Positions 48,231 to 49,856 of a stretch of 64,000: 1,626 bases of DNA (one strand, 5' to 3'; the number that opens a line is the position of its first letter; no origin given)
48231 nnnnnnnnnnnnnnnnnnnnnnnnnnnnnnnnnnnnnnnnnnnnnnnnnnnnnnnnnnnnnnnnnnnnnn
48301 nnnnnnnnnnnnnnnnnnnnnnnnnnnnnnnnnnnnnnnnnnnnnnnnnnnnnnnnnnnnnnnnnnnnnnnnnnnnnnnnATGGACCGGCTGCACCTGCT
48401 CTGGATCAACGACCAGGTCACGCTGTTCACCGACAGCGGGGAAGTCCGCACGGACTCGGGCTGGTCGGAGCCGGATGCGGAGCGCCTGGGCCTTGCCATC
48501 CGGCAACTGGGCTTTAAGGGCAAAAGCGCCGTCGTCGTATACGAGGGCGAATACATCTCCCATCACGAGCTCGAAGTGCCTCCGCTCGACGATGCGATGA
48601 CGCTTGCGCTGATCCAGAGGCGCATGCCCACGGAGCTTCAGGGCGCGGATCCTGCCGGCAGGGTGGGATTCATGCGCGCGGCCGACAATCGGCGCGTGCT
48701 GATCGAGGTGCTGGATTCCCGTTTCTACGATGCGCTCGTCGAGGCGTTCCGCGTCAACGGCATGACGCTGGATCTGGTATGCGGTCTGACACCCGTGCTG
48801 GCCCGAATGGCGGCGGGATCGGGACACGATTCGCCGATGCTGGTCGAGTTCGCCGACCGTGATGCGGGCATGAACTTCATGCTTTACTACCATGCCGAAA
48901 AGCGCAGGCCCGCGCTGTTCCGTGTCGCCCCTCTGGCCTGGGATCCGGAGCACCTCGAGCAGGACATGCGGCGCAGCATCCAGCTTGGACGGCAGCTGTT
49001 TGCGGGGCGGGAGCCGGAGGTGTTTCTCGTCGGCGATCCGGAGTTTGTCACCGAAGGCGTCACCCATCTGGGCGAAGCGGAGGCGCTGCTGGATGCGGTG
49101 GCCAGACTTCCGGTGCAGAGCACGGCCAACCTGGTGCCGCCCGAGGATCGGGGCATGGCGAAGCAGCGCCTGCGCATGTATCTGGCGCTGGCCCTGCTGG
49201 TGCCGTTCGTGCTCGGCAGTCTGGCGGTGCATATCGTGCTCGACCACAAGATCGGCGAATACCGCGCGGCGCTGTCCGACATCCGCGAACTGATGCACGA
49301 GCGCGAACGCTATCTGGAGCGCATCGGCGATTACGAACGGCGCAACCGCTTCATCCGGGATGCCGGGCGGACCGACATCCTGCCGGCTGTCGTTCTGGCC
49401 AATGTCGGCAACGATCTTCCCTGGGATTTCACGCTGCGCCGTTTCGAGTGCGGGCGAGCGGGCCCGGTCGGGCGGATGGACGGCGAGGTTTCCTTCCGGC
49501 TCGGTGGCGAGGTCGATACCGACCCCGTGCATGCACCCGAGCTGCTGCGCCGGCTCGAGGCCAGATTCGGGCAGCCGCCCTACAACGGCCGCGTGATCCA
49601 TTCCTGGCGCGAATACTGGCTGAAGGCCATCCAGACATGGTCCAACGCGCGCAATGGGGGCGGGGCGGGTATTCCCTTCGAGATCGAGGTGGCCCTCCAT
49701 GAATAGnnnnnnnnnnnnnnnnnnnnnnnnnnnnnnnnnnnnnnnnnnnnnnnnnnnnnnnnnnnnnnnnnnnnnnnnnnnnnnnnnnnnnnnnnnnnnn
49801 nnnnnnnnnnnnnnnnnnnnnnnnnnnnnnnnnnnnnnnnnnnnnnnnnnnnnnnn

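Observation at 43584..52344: Compact, translationally coupled 8-gene type IV filament machine that fits no canonical gene set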

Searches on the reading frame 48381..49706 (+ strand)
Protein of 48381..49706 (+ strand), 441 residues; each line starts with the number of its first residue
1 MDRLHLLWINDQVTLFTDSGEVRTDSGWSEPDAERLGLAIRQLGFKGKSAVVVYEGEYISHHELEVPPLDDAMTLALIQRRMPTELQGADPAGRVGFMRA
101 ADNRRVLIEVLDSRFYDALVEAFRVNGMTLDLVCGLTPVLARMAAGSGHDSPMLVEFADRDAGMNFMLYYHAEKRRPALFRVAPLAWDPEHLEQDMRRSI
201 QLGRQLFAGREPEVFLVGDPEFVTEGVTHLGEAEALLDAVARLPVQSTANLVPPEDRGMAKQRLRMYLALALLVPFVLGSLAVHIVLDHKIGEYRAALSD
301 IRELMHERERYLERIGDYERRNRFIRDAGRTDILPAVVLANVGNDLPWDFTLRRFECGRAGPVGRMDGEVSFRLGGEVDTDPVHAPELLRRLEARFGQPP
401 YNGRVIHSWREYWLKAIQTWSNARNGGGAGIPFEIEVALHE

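Call 3: search_protein_families(library=pfam, proteins=[window:48381-49706:+], max_evalue=0.01)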
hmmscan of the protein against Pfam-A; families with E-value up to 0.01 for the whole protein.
window:48381-49706:+ (441 aa): 0 families

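Call 4: search_protein_families(library=ncbifam, proteins=[window:48381-49706:+], max_evalue=0.01)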
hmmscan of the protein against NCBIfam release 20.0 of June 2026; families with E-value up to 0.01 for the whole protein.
window:48381-49706:+ (441 aa): 0 families

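Call 8: find_homologous_proteins(query=window:48381-49706:+, max_evalue=0.001)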
Query window:48381-49706:+ (441 aa): 2 proteins with E <= 0.001 among 8000 candidates.
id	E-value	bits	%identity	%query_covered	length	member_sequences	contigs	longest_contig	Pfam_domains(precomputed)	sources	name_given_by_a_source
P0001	7.5e-297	1002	100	100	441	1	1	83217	-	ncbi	-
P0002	1.9e-173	596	60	100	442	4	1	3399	-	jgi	-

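Call 10: find_encoding_contigs(protein=P0002, flank=10000)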
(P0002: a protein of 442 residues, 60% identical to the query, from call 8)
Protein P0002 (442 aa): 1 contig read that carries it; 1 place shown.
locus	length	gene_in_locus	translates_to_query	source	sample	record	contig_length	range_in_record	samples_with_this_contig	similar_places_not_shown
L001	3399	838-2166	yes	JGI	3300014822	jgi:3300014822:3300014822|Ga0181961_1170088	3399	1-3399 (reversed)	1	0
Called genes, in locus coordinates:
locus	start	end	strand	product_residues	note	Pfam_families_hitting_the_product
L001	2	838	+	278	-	?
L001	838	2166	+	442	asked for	-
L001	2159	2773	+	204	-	-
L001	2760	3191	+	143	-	-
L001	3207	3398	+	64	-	?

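Call 13: search_solved_structures(query=A1, max_evalue=10)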
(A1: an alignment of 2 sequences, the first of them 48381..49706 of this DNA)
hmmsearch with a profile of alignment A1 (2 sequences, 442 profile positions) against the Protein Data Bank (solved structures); distinct sequences matched with E-value up to 10: 1.
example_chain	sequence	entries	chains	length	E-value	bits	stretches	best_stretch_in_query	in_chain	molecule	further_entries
3vou_A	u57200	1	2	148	0.26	13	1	227-317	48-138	Ion transport 2 domain protein, Voltage-gated sodium channel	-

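Call 17: search_protein_representatives(alignment_id=A1)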
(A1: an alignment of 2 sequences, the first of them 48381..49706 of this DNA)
Query: 2 sequences, 442 profile positions. Proteins with E-value up to 0.001 (for the whole library): 54; up to 1e-10: 12; up to 1e-30: 8. The best 54 are listed.
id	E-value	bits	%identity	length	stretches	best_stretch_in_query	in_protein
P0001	5.5e-277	934.7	-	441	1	1-442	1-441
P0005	6.2e-119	413.8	-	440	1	2-442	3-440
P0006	3.1e-108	378.5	-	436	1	3-442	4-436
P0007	3.3e-64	233.5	-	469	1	4-424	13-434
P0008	1.1e-43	165.9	-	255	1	183-436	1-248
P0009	2.6e-41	158.0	-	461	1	2-419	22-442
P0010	1.5e-37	145.6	-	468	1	2-442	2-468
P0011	1.2e-33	132.7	-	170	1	1-171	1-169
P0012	1.1e-26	109.8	-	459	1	4-441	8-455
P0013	2.9e-20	88.7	-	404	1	43-438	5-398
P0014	1.8e-14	69.6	-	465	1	36-417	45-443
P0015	9.8e-12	60.5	-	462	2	252-419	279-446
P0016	5.2e-10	54.9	-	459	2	187-416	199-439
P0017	8.6e-10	54.1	-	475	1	20-418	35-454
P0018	2.3e-09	52.8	-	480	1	34-418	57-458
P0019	4.2e-09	51.9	-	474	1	41-437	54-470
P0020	1.0e-08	50.6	-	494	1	33-405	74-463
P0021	1.4e-08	50.2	-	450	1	34-417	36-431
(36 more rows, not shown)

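Call 19: search_protein_families(library=pfam, alignment_id=A2, max_evalue=0.1)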
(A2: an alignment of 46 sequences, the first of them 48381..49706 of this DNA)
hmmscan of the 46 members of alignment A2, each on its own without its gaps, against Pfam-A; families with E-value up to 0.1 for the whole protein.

A. member 1, window:48381-49706:+ (441 aa): 0 families

B. families by the number of members that match (of 46 scanned): 18 families
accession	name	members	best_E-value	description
PF05137.18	PilN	2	0.036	Fimbrial assembly protein (PilN)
PF09296.17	NUDIX-like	1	0.012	NADH pyrophosphatase-like rudimentary NUDIX domain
PF14120.11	YhzD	1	0.02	YhzD-like protein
PF20672.3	Gag_FV_central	1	0.027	Spumavirus Gag polyprotein, conserved central domain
PF09784.14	L31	1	0.032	Mitochondrial ribosomal protein L31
PF01940.21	DUF92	1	0.032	Integral membrane protein DUF92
PF24934.1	DUF7752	1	0.039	Domain of unknown function (DUF7752)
PF15714.11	SpoVT_C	1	0.042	Stage V sporulation protein T C-terminal, transcription factor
PF13800.11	Sigma_reg_N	1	0.043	Sigma factor regulator N-terminal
PF00293.34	NUDIX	1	0.043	NUDIX domain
PF18920.5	DUF5671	1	0.053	Domain of unknown function (DUF5671)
PF24014.1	DUF7328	1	0.057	Family of unknown function (DUF7328)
PF10620.15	MdcG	1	0.061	Phosphoribosyl-dephospho-CoA transferase MdcG C-terminal domain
PF24838.2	8xMP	1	0.062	Octameric membrane protein family (8xMP)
PF15190.11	TMEM251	1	0.078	Transmembrane protein 251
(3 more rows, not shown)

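Call 20: search_solved_structures(query=A2, max_evalue=10)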
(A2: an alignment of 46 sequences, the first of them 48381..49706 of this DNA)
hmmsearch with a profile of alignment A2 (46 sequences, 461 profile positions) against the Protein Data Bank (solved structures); distinct sequences matched with E-value up to 10: 60.
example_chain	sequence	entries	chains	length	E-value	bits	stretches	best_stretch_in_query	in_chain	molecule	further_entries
3jc8_Ma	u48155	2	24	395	3.9e-06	28.9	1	37-206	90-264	Type IV pilus biogenesis protein PilM | PilM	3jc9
2ych_A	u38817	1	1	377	8.8e-05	24.4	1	34-209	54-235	COMPETENCE PROTEIN PILM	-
7cu3_B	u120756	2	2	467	0.0074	18.1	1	283-370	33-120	Transmembrane protein FAM155A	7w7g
3jc8_Na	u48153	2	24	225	0.012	17.4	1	274-386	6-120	PilN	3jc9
6m6z_A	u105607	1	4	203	0.016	17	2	267-338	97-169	TMH4C4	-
9z5u_A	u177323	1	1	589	0.024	16.4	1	307-375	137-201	sE1E2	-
9oc3_F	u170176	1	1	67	0.075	14.8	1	317-358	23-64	Protein FosB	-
4b86_A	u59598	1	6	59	0.13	13.9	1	311-348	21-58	MALE-SPECIFIC LETHAL 1 HOMOLOG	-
5vpa_A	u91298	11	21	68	0.16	13.7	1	317-358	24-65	Protein fosB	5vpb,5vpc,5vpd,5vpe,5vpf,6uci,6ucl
9etz_k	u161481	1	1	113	0.17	13.6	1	274-325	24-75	Cytochrome c oxidase subunit 13, mitochondrial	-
6ymx_k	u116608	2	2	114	0.17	13.6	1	274-325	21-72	Cytochrome c oxidase subunit 13, mitochondrial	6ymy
6w6l_6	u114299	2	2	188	0.17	13.6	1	292-354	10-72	Calcium load-activated calcium channel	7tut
7w77_D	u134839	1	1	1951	0.18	13.5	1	287-361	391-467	Sodium channel protein type 3 subunit alpha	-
7w7f_D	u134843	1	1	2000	0.19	13.5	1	287-361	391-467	Sodium channel protein type 3 subunit alpha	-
6giq_k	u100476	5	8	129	0.22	13.2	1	274-325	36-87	Cytochrome c oxidase subunit | Cytochrome c oxidase subunit 13, mitochondrial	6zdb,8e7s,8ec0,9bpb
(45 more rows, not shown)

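Call 25: find_related_loci(query=A4, collection=genome_contigs, flank=10000)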
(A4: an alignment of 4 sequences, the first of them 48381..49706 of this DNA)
Query A4 (441 aa) in genome_contigs; peptide patterns used: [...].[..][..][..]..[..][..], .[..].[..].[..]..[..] (x = any residue, [..] = any of these).
95 stretches matched a pattern; 2 encode a relative of the query (tblastn E <= 1e-3); 2 distinct loci.
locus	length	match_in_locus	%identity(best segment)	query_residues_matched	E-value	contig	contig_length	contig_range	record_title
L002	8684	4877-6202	60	1-441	1e-180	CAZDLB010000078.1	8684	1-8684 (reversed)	MAG TPA_asm: uncultured Zetaproteobacteria bacterium isolate SRP162660_co3_87 genome assembly, contig: NODE_3141_length_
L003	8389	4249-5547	40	3-441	4e-99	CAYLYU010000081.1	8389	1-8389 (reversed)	MAG TPA_asm: uncultured Zetaproteobacteria bacterium isolate binchicken_co275_171 genome assembly, contig: NODE_14227_le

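Call 28: find_encoding_contigs(protein=P0007, flank=10000, max_places=3)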
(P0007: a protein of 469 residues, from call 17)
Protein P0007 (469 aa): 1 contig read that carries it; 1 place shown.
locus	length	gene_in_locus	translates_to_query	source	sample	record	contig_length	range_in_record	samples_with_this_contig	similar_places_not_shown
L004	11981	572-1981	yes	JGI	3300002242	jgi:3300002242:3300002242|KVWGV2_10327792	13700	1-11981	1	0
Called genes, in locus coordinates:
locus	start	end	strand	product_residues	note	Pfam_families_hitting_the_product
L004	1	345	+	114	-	?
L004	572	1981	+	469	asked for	-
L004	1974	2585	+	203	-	-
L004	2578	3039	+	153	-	-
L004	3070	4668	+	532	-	-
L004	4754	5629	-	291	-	-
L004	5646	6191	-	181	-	PF00625:Guanylate_kin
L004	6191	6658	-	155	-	-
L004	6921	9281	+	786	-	PF04851:ResIII (faint), PF00176:SNF2-rel_dom (weak), PF00271:Helicase_C (faint)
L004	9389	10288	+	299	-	-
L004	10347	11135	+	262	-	-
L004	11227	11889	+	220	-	-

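Call 29: find_encoding_contigs(protein=P0017, flank=10000, max_places=3)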
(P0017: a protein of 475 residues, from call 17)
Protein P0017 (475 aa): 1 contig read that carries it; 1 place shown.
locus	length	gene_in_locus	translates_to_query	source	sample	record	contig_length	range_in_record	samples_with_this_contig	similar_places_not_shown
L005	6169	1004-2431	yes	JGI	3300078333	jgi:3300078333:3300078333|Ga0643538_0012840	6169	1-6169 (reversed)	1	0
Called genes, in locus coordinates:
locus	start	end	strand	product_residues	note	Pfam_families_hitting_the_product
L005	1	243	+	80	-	?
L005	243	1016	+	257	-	PF07963:N_methyl (faint)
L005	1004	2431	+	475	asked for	-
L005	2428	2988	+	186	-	-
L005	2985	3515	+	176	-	-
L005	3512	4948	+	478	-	PF00263:Secretin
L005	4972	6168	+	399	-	?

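Call 34: find_encoding_contigs(protein=P0010, flank=10000, max_places=2)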
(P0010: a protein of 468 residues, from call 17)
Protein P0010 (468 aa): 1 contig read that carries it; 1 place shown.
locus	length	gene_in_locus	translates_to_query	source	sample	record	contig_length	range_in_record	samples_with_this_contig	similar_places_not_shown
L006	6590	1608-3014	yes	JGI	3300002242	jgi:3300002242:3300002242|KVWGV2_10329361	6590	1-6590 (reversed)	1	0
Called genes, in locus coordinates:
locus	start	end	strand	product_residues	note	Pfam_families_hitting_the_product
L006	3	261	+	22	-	?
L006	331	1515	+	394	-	-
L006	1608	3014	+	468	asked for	-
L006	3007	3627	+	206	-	-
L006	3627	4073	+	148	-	-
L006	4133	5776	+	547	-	-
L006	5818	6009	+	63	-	-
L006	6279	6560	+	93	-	-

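Call 35: find_encoding_contigs(protein=P0014, flank=10000, max_places=2)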
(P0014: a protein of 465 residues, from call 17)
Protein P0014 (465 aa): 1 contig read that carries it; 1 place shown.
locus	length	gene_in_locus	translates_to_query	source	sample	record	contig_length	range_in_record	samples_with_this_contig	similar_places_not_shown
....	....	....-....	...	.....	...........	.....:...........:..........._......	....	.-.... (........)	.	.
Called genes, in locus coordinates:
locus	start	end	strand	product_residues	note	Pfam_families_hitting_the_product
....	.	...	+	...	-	?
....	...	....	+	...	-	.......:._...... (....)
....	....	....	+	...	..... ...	-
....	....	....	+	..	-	?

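Call 36: find_encoding_contigs(protein=P0020, flank=10000, max_places=2)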
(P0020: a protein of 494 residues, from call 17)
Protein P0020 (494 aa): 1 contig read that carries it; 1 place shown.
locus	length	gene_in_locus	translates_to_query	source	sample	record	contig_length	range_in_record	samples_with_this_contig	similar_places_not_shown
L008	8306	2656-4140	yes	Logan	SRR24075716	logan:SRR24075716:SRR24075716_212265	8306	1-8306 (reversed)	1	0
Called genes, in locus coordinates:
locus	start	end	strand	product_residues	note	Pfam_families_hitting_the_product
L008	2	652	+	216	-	?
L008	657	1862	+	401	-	PF28597:T2SSF_N, PF00482:T2SSF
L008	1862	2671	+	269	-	-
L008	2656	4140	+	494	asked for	-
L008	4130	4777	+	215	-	-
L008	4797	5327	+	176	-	-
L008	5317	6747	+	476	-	PF07655:Secretin_N_2, PF00263:Secretin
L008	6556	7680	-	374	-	-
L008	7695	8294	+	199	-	PF13487:HD_5, PF01966:HD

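Call 44: list_cluster_members(proteins=[P0005, P0006, P0009, P0012, P0013, P0015, P0016, P0018, P0019, P0021])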
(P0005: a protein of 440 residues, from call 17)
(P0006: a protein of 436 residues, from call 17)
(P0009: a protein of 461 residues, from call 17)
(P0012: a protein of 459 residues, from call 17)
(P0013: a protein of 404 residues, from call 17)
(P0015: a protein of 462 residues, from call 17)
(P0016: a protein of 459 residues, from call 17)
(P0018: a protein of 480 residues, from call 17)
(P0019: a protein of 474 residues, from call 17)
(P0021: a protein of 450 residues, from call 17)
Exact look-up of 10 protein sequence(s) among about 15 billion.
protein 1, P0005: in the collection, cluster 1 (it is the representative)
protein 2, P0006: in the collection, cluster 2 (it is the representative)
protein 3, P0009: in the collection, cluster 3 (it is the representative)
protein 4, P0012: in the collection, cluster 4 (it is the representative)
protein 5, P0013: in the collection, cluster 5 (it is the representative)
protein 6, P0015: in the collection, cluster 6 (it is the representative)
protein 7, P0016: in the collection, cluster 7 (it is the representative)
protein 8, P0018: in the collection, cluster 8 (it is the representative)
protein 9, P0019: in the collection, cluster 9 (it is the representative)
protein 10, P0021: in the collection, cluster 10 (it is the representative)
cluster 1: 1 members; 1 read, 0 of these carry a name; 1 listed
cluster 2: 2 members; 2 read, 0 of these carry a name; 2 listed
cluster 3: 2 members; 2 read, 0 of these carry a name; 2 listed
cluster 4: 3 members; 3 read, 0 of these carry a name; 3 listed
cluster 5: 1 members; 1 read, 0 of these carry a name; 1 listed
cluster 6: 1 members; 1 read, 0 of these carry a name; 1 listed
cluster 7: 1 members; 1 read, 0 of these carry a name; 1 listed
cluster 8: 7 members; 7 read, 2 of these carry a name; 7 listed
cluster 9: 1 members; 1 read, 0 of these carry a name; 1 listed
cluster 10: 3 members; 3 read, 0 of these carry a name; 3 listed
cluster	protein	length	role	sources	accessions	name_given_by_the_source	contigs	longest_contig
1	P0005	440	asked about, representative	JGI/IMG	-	-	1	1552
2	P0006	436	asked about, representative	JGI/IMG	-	-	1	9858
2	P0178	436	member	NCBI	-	-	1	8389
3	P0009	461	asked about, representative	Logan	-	-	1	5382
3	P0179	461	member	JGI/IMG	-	-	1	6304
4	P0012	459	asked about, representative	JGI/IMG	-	-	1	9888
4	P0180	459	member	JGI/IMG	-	-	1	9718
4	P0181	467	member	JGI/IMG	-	-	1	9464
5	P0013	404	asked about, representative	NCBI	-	-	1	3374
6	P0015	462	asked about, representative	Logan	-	-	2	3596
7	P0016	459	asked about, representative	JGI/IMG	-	-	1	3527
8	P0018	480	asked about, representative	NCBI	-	-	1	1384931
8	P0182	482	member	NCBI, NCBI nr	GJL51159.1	MAG: hypothetical protein NPIRA01_23860 [Nitrospirales bacterium]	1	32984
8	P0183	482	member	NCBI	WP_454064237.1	hypothetical protein [Candidatus Nitrospira salsa]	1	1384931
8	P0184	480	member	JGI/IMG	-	-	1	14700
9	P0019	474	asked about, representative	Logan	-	-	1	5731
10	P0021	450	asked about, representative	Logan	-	-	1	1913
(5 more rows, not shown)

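Call 45: find_encoding_contigs(protein=P0018, flank=10000, max_places=1)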
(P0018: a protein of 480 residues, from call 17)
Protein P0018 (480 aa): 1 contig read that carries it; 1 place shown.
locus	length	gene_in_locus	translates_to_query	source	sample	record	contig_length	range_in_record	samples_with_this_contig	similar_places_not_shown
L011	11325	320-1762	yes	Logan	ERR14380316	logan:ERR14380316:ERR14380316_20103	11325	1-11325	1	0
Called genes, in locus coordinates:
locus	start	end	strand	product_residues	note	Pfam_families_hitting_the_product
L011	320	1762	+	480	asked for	-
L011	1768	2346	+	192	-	-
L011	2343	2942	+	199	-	-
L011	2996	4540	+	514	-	PF00263:Secretin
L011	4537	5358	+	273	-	PF13191:AAA_16 (weak), PF13401:AAA_22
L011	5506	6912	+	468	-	PF13432:TPR_16 (faint), PF14559:TPR_19 (faint), PF07719:TPR_2 (faint), PF13181:TPR_8 (faint), PF13371:TPR_9 (faint), PF13428:TPR_14 (faint), PF13414:TPR_11 (faint), PF00515:TPR_1 (faint), +1 more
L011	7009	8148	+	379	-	PF08495:FIST, PF10442:FIST_C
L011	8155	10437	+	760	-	PF00989:PAS, PF08448:PAS_4, PF13426:PAS_9, PF00512:HisKA, PF02518:HATPase_c, PF00072:Response_reg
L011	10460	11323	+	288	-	?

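Call 72: search_protein_families(library=ncbifam, proteins=[L011:2996-4540:+, L008:5317-6747:+, L003:6615-8192:+], max_evalue=1e-20)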
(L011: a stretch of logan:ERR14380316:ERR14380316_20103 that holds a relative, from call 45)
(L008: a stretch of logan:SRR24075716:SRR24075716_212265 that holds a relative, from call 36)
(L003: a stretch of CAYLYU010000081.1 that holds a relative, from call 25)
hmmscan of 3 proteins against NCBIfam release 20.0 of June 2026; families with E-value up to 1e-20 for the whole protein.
L011:2996-4540:+ (514 aa): 9 families
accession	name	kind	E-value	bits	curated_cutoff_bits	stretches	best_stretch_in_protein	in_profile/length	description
TIGR02519.1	pilus_MshL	equivalog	2.8e-72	243.2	250.2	1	239-510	3-290/290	pilus (MSHA type) biogenesis protein MshL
TIGR02515.1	IV_pilus_PilQ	subfamily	1.6e-56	192.2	284.35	1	101-511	4-428/428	type IV pilus secretin PilQ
TIGR02517.1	type_II_gspD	equivalog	5.6e-50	170.4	351.35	1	236-512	302-592/600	type II secretion system secretin GspD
TIGR02520.1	pilus_B_mal_scr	equivalog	4.2e-39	134.5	287.65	1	134-469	121-477/513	PilN family type IVB pilus formation outer membrane protein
NF010083.0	PRK13568.1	equivalog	8.4e-38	130.2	554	1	93-511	20-418/419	DNA uptake porin HofQ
TIGR02516.1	type_III_yscC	equivalog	2.1e-35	122.2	238.45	1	246-511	210-462/463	type III secretion system outer membrane ring subunit SctC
NF007851.2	PRK10560.1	exception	8.5e-31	107.2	598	1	106-511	29-410/412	DNA uptake porin HofQ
NF011873.0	PRK15346.1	equivalog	1.6e-24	86.4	524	1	247-503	248-486/499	EscC/YscC/HrcC family type III secretion system outer membrane ring protein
NF042912.1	Amuc_1098_fam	equivalog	5e-22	77.8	750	0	438-511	724-797/805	Amuc_1098 family type IV pilus outer membrane protein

L008:5317-6747:+ (476 aa): 7 families
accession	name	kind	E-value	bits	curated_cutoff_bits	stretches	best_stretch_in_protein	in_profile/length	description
TIGR02519.1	pilus_MshL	equivalog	3e-64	216.8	250.2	1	187-460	2-290/290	pilus (MSHA type) biogenesis protein MshL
TIGR02515.1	IV_pilus_PilQ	subfamily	6.4e-51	173.7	284.35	1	288-460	265-427/428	type IV pilus secretin PilQ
TIGR02517.1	type_II_gspD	equivalog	1.4e-49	169.2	351.35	1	134-464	270-594/600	type II secretion system secretin GspD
TIGR02520.1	pilus_B_mal_scr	equivalog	1.1e-44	152.8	287.65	1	74-457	122-511/513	PilN family type IVB pilus formation outer membrane protein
NF010083.0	PRK13568.1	equivalog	1.3e-36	126.3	554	1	173-461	141-418/419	DNA uptake porin HofQ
TIGR02516.1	type_III_yscC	equivalog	3.1e-33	115.1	238.45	1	193-461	208-462/463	type III secretion system outer membrane ring subunit SctC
NF007851.2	PRK10560.1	exception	1.7e-29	102.8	598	1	179-461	139-410/412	DNA uptake porin HofQ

L003:6615-8192:+ (525 aa): 7 families
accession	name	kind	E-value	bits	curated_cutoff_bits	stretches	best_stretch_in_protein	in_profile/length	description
TIGR02519.1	pilus_MshL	equivalog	1e-70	238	250.2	1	251-525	1-290/290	pilus (MSHA type) biogenesis protein MshL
TIGR02515.1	IV_pilus_PilQ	subfamily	3e-46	158.3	284.35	1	341-525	253-427/428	type IV pilus secretin PilQ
TIGR02517.1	type_II_gspD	equivalog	1.3e-45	156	351.35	1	180-525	258-590/600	type II secretion system secretin GspD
TIGR02520.1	pilus_B_mal_scr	equivalog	2.6e-40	138.5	287.65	1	114-523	121-512/513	PilN family type IVB pilus formation outer membrane protein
NF010083.0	PRK13568.1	equivalog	4.2e-36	124.6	554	1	223-525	126-417/419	DNA uptake porin HofQ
TIGR02516.1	type_III_yscC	equivalog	3.1e-29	101.8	238.45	1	262-525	212-461/463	type III secretion system outer membrane ring subunit SctC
NF007851.2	PRK10560.1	exception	4.1e-28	98.3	598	1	235-525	130-409/412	DNA uptake porin HofQ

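Call 92: predict_structure(alignment_id=A2)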
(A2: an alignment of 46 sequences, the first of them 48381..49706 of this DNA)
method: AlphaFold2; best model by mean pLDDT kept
length: 441 residues; sequences in the alignment: 46
mean_pLDDT: 91.9   pTM: 0.68
mean pLDDT of the five models: 91.9, 91.6, 91.4, 90.3, 90.0
residues with pLDDT >= 90: 347; 70-90: 75; 50-70: 14; < 50: 5
segments of 3 or more residues with pLDDT < 50: 363-367
pLDDT, mean of each block of 10 residues (from residue 1): 94 96 95 97 96 97 96 96 85 95 97 97 97 98 95 95 94 97 90 91 97 93 88 92 96 90 91 97 97 97 96 94 76 79 91 87 56 93 94 93 92 90 77 91 59
secondary structure, 60 per line:
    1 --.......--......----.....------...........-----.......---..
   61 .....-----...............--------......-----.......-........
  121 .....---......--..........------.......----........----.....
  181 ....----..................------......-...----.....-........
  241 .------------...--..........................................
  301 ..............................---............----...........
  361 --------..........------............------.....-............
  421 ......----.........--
elements in order: E3-9 E12-17 E22-26 H33-43 E49-55 E59-65 H71-85 E94-99 E105-111 H113-125 E129-134 H137-146 E153-159 E164-171 E176-184 H189-206 E213-218 E227-231 H233-241 H259-330 H334-345 E350-360 E369-378 H385-396 E403-407 H409-426 E431-439
